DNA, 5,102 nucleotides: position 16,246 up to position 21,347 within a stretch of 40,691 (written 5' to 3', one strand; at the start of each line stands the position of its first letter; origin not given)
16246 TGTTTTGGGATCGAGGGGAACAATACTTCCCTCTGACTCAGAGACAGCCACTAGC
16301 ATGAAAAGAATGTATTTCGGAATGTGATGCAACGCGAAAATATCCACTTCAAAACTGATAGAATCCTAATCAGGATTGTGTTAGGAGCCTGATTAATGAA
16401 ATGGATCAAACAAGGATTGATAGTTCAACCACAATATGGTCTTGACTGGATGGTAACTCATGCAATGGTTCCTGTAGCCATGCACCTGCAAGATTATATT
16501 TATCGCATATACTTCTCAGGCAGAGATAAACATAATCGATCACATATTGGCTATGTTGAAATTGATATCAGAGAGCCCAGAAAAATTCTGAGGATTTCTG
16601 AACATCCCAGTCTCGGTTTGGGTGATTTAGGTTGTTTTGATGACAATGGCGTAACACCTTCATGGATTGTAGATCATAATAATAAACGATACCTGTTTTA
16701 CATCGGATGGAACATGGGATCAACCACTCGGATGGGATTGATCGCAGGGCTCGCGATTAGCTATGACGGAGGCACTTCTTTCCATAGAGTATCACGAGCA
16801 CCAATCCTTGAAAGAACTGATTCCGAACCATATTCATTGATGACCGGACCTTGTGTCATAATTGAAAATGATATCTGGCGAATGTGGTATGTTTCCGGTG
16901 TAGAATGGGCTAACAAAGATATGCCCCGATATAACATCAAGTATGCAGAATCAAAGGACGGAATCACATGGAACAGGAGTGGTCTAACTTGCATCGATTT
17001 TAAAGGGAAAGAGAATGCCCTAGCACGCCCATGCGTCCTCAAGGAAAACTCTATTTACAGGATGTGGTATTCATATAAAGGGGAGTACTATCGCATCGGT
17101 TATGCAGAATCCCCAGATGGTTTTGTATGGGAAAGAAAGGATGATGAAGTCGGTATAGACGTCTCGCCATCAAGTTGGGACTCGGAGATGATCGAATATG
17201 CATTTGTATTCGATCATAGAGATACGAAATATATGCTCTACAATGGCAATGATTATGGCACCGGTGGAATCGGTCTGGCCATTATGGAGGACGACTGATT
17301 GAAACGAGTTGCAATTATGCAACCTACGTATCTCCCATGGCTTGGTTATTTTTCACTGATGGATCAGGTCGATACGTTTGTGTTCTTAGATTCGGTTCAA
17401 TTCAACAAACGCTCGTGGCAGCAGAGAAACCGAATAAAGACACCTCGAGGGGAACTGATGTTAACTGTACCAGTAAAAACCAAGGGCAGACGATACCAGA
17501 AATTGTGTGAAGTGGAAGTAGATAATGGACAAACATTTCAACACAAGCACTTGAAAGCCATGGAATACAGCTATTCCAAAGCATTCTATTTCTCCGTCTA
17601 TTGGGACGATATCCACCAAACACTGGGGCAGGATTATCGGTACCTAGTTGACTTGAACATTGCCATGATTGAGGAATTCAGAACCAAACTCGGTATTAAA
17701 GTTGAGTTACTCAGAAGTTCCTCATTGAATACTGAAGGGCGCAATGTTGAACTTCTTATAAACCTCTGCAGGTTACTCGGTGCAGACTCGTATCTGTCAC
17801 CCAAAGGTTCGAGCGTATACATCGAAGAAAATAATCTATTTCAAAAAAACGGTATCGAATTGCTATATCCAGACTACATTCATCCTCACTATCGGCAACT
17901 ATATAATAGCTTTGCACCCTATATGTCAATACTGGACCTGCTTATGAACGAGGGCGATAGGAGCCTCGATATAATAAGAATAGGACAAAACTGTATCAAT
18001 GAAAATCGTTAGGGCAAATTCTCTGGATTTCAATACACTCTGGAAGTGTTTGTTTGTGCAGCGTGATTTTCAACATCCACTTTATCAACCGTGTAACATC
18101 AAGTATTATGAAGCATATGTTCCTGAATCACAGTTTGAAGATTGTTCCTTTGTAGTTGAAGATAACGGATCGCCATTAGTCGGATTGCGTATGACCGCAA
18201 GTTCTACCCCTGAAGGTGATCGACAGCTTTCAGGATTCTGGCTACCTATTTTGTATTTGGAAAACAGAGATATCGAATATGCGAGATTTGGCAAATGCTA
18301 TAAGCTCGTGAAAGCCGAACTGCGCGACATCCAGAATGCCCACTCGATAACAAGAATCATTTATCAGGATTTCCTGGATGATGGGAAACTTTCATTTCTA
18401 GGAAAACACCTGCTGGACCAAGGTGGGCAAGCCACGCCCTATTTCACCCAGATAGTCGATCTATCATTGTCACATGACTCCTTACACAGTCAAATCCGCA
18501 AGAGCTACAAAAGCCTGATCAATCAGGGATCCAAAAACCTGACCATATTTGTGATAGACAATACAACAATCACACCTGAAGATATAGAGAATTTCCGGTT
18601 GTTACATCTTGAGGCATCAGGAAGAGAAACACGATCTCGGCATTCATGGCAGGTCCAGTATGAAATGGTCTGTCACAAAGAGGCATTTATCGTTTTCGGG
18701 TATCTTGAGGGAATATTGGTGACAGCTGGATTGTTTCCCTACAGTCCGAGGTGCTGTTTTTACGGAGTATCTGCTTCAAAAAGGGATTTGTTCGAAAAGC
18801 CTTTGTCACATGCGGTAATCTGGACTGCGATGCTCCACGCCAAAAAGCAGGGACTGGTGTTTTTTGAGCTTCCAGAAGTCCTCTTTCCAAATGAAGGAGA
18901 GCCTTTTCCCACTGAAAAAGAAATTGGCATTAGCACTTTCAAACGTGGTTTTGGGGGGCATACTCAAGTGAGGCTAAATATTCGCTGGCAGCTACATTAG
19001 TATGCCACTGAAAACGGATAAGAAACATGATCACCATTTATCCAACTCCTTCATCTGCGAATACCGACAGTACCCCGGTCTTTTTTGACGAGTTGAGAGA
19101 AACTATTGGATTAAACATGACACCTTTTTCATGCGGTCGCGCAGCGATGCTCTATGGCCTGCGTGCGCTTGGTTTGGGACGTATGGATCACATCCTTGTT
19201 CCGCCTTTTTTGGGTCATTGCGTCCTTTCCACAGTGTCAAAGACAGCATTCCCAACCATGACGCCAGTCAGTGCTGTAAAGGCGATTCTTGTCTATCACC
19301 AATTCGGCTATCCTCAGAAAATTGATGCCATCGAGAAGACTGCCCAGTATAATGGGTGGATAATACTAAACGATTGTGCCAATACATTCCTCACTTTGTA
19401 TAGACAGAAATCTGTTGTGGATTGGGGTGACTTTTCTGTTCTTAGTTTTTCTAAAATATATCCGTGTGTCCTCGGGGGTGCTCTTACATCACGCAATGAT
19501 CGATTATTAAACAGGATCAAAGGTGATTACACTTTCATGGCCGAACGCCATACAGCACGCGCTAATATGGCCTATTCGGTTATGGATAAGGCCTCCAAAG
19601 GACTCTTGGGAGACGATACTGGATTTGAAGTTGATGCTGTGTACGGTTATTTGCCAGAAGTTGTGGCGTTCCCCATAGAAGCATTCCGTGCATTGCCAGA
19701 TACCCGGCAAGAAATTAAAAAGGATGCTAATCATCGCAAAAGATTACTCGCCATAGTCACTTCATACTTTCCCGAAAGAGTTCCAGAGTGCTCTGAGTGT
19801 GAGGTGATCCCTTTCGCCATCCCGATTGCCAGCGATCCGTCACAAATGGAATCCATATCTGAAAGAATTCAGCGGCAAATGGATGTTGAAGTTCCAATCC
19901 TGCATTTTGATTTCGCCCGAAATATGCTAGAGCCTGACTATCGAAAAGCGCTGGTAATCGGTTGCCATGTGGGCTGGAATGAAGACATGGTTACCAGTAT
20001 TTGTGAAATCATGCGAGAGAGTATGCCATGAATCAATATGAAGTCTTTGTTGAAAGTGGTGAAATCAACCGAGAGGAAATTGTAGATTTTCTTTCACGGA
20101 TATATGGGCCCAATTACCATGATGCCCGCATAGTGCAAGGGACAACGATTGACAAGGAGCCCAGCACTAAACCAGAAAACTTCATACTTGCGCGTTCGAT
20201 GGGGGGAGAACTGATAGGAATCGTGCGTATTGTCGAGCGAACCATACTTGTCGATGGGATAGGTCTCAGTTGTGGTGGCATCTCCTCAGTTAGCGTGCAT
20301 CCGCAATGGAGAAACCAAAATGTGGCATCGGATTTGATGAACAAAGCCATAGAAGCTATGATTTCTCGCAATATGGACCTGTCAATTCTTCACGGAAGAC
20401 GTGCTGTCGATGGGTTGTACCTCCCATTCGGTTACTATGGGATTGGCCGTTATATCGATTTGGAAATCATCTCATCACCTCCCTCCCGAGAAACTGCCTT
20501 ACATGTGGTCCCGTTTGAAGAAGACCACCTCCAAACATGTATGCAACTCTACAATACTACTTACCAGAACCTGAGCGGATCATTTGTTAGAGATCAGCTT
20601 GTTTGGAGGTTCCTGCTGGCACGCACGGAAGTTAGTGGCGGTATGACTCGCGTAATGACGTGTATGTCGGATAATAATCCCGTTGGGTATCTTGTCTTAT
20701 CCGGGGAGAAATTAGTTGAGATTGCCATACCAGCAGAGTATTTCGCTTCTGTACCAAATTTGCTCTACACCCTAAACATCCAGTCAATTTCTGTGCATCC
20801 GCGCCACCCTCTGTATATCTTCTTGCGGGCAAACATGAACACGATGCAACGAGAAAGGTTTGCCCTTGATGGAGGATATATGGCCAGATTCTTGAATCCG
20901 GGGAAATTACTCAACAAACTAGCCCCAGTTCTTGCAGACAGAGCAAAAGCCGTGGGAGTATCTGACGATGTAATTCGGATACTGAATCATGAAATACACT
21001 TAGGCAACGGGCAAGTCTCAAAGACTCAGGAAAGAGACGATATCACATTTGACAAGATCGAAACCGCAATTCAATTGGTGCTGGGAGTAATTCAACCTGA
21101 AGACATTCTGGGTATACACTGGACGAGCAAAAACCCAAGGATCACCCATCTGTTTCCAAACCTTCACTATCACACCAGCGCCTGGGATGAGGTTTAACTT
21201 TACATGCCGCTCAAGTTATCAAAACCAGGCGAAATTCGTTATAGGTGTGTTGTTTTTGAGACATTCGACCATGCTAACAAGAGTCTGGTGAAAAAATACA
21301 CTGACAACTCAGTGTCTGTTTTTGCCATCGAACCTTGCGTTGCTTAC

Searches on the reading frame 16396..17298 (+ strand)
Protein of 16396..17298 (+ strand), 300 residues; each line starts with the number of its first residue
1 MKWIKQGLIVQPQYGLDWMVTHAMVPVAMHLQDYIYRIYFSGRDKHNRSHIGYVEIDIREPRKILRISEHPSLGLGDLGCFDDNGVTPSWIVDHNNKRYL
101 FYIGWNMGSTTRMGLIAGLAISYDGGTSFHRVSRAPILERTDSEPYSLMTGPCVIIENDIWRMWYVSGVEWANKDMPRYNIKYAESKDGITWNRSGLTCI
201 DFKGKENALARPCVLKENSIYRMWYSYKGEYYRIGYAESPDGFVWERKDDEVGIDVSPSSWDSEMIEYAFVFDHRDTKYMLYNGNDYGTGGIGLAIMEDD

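Call 7: search_protein_families(library=pfam, proteins=[window:16396-17298:+], max_evalue=0.001)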
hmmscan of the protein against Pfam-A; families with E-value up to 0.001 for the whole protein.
window:16396-17298:+ (300 aa): 1 family
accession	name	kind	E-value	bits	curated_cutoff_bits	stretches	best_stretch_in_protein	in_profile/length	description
PF04616.20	Glyco_hydro_43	-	0.00039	20.3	32.2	0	81-166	117-199/288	Glycosyl hydrolases family 43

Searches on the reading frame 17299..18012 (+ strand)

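Call 7: search_protein_families(library=pfam, proteins=[window:17299-18012:+], max_evalue=0.001)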
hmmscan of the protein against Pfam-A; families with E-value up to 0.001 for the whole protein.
window:17299-18012:+ (237 aa): 1 family
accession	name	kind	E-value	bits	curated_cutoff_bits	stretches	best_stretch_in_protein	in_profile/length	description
PF08889.16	WbqC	-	2.1e-74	250.5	21.3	1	8-223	1-216/218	WbqC-like protein family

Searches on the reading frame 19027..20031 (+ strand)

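Call 7: search_protein_families(library=pfam, proteins=[window:19027-20031:+], max_evalue=0.001)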
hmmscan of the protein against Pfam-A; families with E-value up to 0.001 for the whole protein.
window:19027-20031:+ (334 aa): 1 family
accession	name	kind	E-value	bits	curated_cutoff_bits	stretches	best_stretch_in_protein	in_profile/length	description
PF01041.23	DegT_DnrJ_EryC1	-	3e-12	46.9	19.8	1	82-165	113-196/360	DegT/DnrJ/EryC1/StrS aminotransferase family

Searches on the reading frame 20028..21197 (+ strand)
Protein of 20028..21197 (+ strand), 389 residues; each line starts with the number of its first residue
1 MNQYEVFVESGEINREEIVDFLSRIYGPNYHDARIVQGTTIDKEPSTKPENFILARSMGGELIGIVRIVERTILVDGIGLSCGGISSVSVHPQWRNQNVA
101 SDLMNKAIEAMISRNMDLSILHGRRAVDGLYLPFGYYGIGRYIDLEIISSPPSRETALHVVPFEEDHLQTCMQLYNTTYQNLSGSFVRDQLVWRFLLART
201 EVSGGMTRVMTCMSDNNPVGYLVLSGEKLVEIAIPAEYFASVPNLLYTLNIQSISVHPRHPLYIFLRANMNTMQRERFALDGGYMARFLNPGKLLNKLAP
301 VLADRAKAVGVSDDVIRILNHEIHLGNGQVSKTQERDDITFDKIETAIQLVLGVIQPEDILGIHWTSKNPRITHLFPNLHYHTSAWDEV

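Call 7: search_protein_families(library=pfam, proteins=[window:20028-21197:+], max_evalue=0.001)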
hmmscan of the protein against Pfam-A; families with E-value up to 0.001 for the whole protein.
window:20028-21197:+ (389 aa): 4 families
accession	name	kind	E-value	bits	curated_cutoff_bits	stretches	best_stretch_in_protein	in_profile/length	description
PF13527.13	Acetyltransf_9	-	5.7e-15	55.9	25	1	16-136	11-124/127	Acetyltransferase (GNAT) domain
PF00583.31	Acetyltransf_1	-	4.8e-08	33.7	20.7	1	44-118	26-95/116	Acetyltransferase (GNAT) family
PF13508.13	Acetyltransf_7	-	3.9e-06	27.6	27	1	52-136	5-82/84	Acetyltransferase (GNAT) domain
PF13673.13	Acetyltransf_10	-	0.00024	21.5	23.6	0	47-117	27-86/128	Acetyltransferase (GNAT) domain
